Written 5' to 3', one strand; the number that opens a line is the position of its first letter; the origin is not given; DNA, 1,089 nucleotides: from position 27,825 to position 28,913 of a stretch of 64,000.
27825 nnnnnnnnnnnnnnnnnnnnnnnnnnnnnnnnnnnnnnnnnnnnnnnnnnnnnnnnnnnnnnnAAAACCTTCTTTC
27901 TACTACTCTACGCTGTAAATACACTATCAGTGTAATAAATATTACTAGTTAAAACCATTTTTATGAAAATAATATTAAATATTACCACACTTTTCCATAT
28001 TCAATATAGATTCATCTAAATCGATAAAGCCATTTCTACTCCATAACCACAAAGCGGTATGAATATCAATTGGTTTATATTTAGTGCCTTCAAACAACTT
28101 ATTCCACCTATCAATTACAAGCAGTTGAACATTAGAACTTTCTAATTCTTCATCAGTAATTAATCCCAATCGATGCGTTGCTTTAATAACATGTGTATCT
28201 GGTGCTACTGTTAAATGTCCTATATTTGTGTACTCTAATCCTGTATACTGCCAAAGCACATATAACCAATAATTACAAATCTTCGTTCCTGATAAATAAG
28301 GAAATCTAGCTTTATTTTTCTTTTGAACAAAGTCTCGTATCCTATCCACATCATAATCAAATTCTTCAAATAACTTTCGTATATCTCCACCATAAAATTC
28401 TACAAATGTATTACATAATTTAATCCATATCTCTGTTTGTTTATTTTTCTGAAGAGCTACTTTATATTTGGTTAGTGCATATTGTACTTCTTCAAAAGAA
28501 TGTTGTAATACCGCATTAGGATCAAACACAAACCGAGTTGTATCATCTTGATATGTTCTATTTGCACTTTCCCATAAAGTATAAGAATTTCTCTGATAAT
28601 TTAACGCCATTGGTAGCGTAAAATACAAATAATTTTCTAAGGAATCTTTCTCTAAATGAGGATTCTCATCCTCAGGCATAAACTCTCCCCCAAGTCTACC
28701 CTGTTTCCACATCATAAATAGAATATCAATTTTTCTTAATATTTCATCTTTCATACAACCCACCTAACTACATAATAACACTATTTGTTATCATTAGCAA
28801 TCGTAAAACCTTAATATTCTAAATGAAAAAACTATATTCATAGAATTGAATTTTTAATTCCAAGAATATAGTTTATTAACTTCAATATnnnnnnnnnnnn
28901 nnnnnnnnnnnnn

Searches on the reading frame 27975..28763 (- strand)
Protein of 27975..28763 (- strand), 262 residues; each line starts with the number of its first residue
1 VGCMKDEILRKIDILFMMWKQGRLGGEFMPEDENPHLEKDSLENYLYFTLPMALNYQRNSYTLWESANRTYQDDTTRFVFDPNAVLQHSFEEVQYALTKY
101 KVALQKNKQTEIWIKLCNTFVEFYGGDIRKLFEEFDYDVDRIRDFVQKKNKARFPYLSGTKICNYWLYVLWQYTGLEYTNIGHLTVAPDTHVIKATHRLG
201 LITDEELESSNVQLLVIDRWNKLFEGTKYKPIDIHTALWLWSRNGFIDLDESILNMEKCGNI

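Call 3: search_protein_families(library=pfam, proteins=[window:27975-28763:-], max_evalue=0.1)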
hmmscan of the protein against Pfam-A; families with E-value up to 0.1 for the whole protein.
window:27975-28763:- (262 aa): 1 family
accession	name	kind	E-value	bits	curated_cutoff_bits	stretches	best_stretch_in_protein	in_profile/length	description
PF00730.31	HhH-GPD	-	0.032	15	26.2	1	63-205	10-92/108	HhH-GPD superfamily base excision DNA repair protein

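Call 4: search_protein_families(library=ncbifam, proteins=[window:27975-28763:-], max_evalue=0.1)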
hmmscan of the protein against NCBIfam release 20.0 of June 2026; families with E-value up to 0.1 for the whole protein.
window:27975-28763:- (262 aa): 2 families
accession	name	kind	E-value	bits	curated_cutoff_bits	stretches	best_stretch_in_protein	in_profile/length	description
TIGR01083.1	nth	equivalog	0.00074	19.2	211.7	0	182-214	129-161/192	endonuclease III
NF003424.0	PRK04885.1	equivalog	0.044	13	220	1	40-122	184-262/265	NAD kinase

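Call 7: search_protein_families(library=padloc, proteins=[window:27975-28763:-], max_evalue=0.1)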
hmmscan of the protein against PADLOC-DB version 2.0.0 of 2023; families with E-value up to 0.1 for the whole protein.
window:27975-28763:- (262 aa): 0 families

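Call 8: search_solved_structures(query=window:27975-28763:-, max_evalue=10, show_alignments=2)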
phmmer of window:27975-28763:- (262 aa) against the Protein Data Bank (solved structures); distinct sequences matched with E-value up to 10: 0.

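Call 11: find_encoding_contigs(protein=window:27975-28763:-, flank=10000, max_places=6)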
Protein window:27975-28763:- (262 aa): no gene with exactly this product is on record in the collection.

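Call 12: find_homologous_proteins(query=window:27975-28763:-, max_evalue=0.001)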
Query window:27975-28763:- (262 aa): 3168 proteins with E <= 0.001 among 3331 candidates; the best 120 are listed.
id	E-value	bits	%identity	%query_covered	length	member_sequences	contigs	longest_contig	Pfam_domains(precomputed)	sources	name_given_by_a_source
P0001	1.0e-176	604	100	99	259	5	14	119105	-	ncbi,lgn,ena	-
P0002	2.0e-141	488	81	96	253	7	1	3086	-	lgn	-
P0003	1.2e-140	486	82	97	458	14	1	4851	PF13847.13,PF13489.13,PF13649.13,PF08241.19,PF08242.19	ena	-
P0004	3.1e-140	484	80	98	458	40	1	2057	PF13847.13,PF13489.13,PF03848.21,PF13649.13,PF08241.19,PF08242.19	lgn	-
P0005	3.2e-140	484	81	96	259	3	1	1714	-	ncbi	-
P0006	8.3e-140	483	81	96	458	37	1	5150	PF13847.13,PF13489.13,PF03848.21,PF13649.13,PF08241.19,PF08242.19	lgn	-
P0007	2.9e-139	481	78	98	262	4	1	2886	-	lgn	-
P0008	3.6e-139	481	81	97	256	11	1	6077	-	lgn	-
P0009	4.1e-139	481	81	97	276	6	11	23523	-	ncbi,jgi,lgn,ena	-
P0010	1.9e-138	479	79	97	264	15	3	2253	-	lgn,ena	-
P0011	5.6e-138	477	79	96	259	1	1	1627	-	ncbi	-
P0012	1.9e-137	475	79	96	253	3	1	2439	-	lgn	-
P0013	2.3e-137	475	80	96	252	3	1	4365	-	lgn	-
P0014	7.3e-137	473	80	96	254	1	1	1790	-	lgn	-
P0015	1.9e-136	472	79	96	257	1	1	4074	-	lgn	-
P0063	3.0e-129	448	75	98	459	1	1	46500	PF13847.13,PF13489.13,PF13649.13,PF08241.19,PF08242.19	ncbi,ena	-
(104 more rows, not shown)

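Call 13: find_encoding_contigs(protein=P0001, flank=8000, max_places=4)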
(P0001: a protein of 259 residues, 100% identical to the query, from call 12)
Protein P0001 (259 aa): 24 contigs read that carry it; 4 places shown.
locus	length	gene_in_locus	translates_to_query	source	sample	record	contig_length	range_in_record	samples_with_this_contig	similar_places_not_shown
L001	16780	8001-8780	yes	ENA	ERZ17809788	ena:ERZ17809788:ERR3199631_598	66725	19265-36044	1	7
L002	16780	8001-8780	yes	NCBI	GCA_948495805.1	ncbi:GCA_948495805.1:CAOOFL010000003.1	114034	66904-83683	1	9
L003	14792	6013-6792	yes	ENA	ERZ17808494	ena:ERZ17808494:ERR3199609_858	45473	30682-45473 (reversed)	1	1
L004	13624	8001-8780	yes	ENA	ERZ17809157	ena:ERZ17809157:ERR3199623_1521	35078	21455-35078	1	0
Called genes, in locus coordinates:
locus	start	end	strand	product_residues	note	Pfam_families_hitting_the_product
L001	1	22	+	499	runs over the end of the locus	-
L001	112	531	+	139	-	PF01957:NfeD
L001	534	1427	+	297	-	PF01145:Band_7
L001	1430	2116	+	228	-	PF02517:Rce1-like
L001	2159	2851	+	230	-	PF00072:Response_reg, PF00486:Trans_reg_C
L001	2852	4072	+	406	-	PF00512:HisKA, PF02518:HATPase_c, PF13589:HATPase_c_3 (weak)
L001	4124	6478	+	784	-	PF09972:DUF2207, PF20990:DUF2207_C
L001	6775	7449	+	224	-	PF03457:HA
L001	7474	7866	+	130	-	PF04266:ASCH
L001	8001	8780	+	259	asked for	-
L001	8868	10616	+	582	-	PF00773:RNB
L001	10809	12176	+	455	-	PF00933:Glyco_hydro_3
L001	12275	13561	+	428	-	PF00919:UPF0004 (weak), PF04055:Radical_SAM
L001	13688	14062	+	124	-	-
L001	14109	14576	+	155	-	PF13527:Acetyltransf_9 (faint), PF00583:Acetyltransf_1, PF13673:Acetyltransf_10, PF13508:Acetyltransf_7, PF08445:FR47 (weak)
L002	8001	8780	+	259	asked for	-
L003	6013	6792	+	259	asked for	-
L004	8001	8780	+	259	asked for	-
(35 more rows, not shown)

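Call 14: find_encoding_contigs(protein=P0063, flank=8000, max_places=3)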
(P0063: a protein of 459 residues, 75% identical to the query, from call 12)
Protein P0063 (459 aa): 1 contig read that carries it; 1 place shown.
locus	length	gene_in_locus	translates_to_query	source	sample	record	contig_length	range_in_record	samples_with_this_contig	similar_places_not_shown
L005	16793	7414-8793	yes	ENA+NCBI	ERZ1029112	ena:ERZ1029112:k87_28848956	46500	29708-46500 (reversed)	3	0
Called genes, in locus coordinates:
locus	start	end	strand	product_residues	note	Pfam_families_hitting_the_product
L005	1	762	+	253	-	?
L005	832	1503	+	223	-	PF02463:SMC_N, PF00005:ABC_tran, PF13304:AAA_21 (faint)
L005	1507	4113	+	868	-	PF12704:MacB_PCD, PF02687:FtsX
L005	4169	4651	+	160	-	PF22327:Nudt16-like (weak), PF00293:NUDIX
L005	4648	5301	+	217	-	PF00072:Response_reg, PF00486:Trans_reg_C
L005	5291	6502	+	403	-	PF00512:HisKA, PF02518:HATPase_c, PF13589:HATPase_c_3 (faint)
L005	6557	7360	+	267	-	-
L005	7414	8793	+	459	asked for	PF13489:Methyltransf_23, PF08241:Methyltransf_11, PF08242:Methyltransf_12, PF13649:Methyltransf_25, PF13847:Methyltransf_31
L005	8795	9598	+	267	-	PF23023:Anti-Pycsar_Apyc1, PF00753:Lactamase_B, PF12706:Lactamase_B_2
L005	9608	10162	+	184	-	PF06821:Ser_hydrolase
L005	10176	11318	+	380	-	PF06821:Ser_hydrolase, PF10230:LIDHydrolase (faint), PF03358:FMN_red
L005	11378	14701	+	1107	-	-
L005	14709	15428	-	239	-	-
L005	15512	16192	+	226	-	PF00702:Hydrolase, PF13419:HAD_2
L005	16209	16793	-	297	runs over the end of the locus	PF13529:Peptidase_C39_2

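Call 22: find_related_loci(query=A1, collection=genome_contigs, flank=10000)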
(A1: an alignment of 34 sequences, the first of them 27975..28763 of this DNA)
Query A1 (262 aa) in genome_contigs; peptide patterns used: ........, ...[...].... (x = any residue, [..] = any of these).
599 stretches matched a pattern (row limit reached: there are more); 519 encode a relative of the query (tblastn E <= 1e-3); the best 80 are kept; 80 distinct loci.
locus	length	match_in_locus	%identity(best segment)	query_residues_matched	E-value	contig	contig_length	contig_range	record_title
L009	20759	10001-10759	81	5-257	6e-142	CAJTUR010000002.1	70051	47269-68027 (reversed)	MAG TPA_asm: uncultured Bacilli bacterium isolate MGBC108787 genome assembly, contig: MGBC108787.2, whole genome shotgun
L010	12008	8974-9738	80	1-255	2e-141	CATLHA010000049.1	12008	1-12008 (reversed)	MAG TPA_asm: uncultured Bacillales bacterium isolate MGG03199_1680015500 genome assembly, contig: ERR2497919_471, whole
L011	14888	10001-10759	80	5-257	3e-141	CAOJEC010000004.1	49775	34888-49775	MAG TPA_asm: uncultured bacterium isolate SRR15604581_bin.61_metawrap_v1.3_MAG genome assembly, contig: NODE.798_length_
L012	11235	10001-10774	79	1-258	1e-140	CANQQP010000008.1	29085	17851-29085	MAG: uncultured Bacilli bacterium isolate Lapin-008__bin8 genome assembly, contig: Lapin-008__NODE_1882_length_29085_cov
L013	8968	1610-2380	77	5-261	6e-140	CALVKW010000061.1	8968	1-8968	MAG: uncultured Bacilli bacterium isolate BRZ_E__bin81 genome assembly, contig: BRZ_E__NODE_18883_length_8968_cov_6.4279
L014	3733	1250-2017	77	3-258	6e-144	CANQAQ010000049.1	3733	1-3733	MAG: uncultured Bacilli bacterium isolate Lapin-002__bin21 genome assembly, contig: Lapin-002__NODE_33826_length_3733_co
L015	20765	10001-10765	79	1-255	9e-140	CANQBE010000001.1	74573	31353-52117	MAG: uncultured Bacilli bacterium isolate Lapin-002__bin106 genome assembly, contig: Lapin-002__NODE_417_length_74573_co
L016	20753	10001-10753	79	5-255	2e-138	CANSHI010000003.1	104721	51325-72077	MAG TPA_asm: uncultured bacterium isolate SRR15510232_bin.9_metawrap_v1.3_MAG genome assembly, contig: NODE.160_length_1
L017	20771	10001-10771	78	2-258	3e-138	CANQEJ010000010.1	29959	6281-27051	MAG: uncultured Bacilli bacterium isolate Lapin-007__bin15 genome assembly, contig: Lapin-007__NODE_469_length_29959_cov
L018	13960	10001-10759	79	3-255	8e-138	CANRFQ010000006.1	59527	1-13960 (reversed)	MAG: uncultured Bacilli bacterium isolate Lapin-023__bin43 genome assembly, contig: Lapin-023__NODE_716_length_59527_cov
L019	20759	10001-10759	79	2-254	1e-137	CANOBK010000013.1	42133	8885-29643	MAG TPA_asm: uncultured Bacillales bacterium isolate SRR19759455_bin.3_metawrap_v1.3_MAG genome assembly, contig: NODE.1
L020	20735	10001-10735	80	5-249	1e-137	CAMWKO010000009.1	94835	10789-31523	MAG TPA_asm: uncultured Clostridia bacterium isolate SRR14411336_bin.8_metawrap_v1.3_MAG genome assembly, contig: NODE.5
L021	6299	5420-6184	77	1-255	1e-137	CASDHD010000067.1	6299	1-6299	MAG: uncultured Bacilli bacterium isolate single-wildmice_C1233.46_1675168266 genome assembly, contig: NODE_8943_length_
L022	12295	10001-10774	77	5-262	6e-137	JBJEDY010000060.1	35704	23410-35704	MAG: Bacilli bacterium isolate LOHA17_bin.030 NODE_533_length_35704_cov_9.067211, whole genome shotgun sequence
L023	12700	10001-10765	77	4-258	9e-137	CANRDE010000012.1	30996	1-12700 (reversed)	MAG: uncultured Bacilli bacterium isolate Lapin-027__bin18 genome assembly, contig: Lapin-027__NODE_1149_length_30996_co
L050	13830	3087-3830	73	5-252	3e-126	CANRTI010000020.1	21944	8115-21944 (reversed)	MAG TPA_asm: uncultured Mycoplasma sp. isolate SRR15510239_bin.10_metawrap_v1.3_MAG genome assembly, contig: NODE.1495_l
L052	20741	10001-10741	74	5-251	5e-126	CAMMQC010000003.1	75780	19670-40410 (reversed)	MAG: uncultured Tenericutes bacterium isolate ERR4836964_bin.35_MetaWRAP_v1.1_MAG genome assembly, contig: NODE_382_leng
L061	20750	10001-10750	72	1-250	6e-125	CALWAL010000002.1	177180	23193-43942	MAG: uncultured Bacilli bacterium isolate BRZ_FM__bin62 genome assembly, contig: BRZ_FM__NODE_134_length_177180_cov_46.1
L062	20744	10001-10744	73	3-250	1e-124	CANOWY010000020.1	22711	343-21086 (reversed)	MAG TPA_asm: uncultured Tenericutes bacterium isolate SRR15604582_bin.43_metawrap_v1.3_MAG genome assembly, contig: NODE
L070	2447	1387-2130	73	4-251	5e-131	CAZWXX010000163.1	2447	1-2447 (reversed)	MAG TPA_asm: uncultured Muribaculaceae bacterium isolate SRP287540_co1_66 genome assembly, contig: NODE_47166_length_244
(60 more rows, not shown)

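Call 28: predict_structure(alignment_id=A1)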
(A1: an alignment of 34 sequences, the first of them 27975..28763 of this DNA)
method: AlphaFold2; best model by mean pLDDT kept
length: 262 residues; sequences in the alignment: 34
mean_pLDDT: 89.6   pTM: 0.80
mean pLDDT of the five models: 89.6, 88.5, 87.4, 80.5, 80.6
residues with pLDDT >= 90: 177; 70-90: 70; 50-70: 9; < 50: 6
segments of 3 or more residues with pLDDT < 50: 258-262
pLDDT, mean of each block of 10 residues (from residue 1): 77 91 78 90 96 78 91 98 98 98 93 98 97 96 96 92 90 90 81 94 95 91 88 87 91 66 32
secondary structure, 60 per line:
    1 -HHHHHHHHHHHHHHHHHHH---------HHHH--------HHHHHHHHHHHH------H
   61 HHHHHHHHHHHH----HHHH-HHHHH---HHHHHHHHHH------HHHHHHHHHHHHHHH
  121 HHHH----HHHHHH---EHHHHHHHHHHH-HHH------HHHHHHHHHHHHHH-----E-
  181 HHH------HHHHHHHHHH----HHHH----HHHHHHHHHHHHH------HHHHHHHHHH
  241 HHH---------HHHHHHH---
elements in order: H2-20 H30-33 H42-53 H60-72 H77-80 H82-86 H90-99 H106-124 H129-134 H139-149 H160-173 H190-199 H204-207 H212-224 H231-243 H253-259

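Call 31: fold_search(model_id=the predicted structure, library=pdb)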
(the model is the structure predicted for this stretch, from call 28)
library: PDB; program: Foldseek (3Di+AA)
matches with E <= 10: 150; with E <= 0.001: 0
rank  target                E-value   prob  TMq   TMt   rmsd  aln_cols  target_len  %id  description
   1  7u5a_B                1.1e-03  1.00  0.59  0.50   5.9       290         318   12  Crystal structure of queuine salvage enzyme DUF2419 mutant K199C, complexed with queuosine (released 2022-12-21)
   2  7u07_B                1.2e-03  1.00  0.57  0.48   7.0       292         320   11  Crystal structure of queuine salvage enzyme DUF2419, apo form (released 2022-12-21)
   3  7u1o_B                1.2e-03  1.00  0.56  0.47   7.3       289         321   12  Crystal structure of queuine salvage enzyme DUF2419 complexed with queuosine (released 2022-12-21)
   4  7ulc_B                1.6e-03  1.00  0.59  0.50   6.4       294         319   11  Crystal structure of queuine salvage enzyme DUF2419 mutant D231N, in complex with queuosine-5'-monophosphate (released 2022-12-21)
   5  7uk3                  1.6e-03  1.00  0.57  0.48   7.8       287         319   14  Crystal structure of queuine salvage enzyme DUF2419, wild-type (non-His6x tagged) (released 2022-12-21)
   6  7ugk_B                2.4e-03  1.00  0.59  0.47   7.5       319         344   14  Crystal structure of the human queuine salvage enzyme DUF2419, wild-type apo form (released 2022-12-21)
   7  7ulc_A                2.8e-03  1.00  0.57  0.48   7.2       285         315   13  Crystal structure of queuine salvage enzyme DUF2419 mutant D231N, in complex with queuosine-5'-monophosphate (released 2022-12-21)
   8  7ugk_A                2.9e-03  1.00  0.59  0.47   6.9       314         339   14  Crystal structure of the human queuine salvage enzyme DUF2419, wild-type apo form (released 2022-12-21)
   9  7u07_A                4.7e-03  1.00  0.57  0.48   6.9       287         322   14  Crystal structure of queuine salvage enzyme DUF2419, apo form (released 2022-12-21)
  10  2abk                  4.7e-03  1.00  0.51  0.61   5.4       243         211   19  REFINEMENT OF THE NATIVE STRUCTURE OF ENDONUCLEASE III TO A RESOLUTION OF 1.85 ANGSTROM (released 1995-10-15)
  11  7u91_A                5.3e-03  1.00  0.58  0.49   7.2       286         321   13  Crystal structure of queuine salvage enzyme DUF2419, in complex with queuosine-5'-monophosphate (released 2022-12-21)
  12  3knt_A                7.9e-03  1.00  0.44  0.54   8.0       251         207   14  Crystal structure of Methanocaldococcus jannaschii 8-oxoguanine glycosylase/lyase in complex with 15mer DNA containing (released 2010-02-02)
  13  7u5a_A                9.0e-03  1.00  0.58  0.48   6.3       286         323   12  Crystal structure of queuine salvage enzyme DUF2419 mutant K199C, complexed with queuosine (released 2022-12-21)
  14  1kea                  1.2e-02  1.00  0.47  0.55   6.0       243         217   11  STRUCTURE OF A THERMOSTABLE THYMINE-DNA GLYCOSYLASE (released 2002-01-23)
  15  3n0u_C                1.5e-02  1.00  0.44  0.53   8.6       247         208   20  Crystal structure of Tm1821, the 8-oxoguanine DNA glycosylase of Thermotoga maritima (released 2011-04-06)
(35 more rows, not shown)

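Call 44: search_solved_structures(query=A1, max_evalue=10, show_alignments=4)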
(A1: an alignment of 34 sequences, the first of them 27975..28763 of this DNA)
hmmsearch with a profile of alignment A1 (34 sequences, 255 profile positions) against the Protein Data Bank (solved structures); distinct sequences matched with E-value up to 10: 8.
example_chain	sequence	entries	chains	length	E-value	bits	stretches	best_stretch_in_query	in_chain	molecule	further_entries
2f9d_A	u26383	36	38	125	0.25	14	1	148-183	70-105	Pre-mRNA branch site protein p14 | Splicing factor 3B subunit 6 | SF3b14a, Splicing factor 3B subunit 6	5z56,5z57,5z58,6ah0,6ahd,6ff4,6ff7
2f9j_A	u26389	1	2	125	0.26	14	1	148-183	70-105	Pre-mRNA branch site protein p14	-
7aqc_R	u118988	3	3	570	0.4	13.3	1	67-143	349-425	Rqc2 homolog RqcH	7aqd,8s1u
7as8_0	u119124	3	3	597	0.43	13.3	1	67-143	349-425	Rqc2 homolog RqcH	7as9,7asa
7ope_0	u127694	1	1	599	0.43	13.2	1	67-143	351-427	Rqc2 homolog RqcH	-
5tgw_A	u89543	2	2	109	1.5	11.4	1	102-148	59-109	PS1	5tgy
6z35_A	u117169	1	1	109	1.8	11.2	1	83-148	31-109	Maquette 2-1ip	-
5vnx_A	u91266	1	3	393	2.3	10.9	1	188-236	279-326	8-amino-7-oxononanoate synthase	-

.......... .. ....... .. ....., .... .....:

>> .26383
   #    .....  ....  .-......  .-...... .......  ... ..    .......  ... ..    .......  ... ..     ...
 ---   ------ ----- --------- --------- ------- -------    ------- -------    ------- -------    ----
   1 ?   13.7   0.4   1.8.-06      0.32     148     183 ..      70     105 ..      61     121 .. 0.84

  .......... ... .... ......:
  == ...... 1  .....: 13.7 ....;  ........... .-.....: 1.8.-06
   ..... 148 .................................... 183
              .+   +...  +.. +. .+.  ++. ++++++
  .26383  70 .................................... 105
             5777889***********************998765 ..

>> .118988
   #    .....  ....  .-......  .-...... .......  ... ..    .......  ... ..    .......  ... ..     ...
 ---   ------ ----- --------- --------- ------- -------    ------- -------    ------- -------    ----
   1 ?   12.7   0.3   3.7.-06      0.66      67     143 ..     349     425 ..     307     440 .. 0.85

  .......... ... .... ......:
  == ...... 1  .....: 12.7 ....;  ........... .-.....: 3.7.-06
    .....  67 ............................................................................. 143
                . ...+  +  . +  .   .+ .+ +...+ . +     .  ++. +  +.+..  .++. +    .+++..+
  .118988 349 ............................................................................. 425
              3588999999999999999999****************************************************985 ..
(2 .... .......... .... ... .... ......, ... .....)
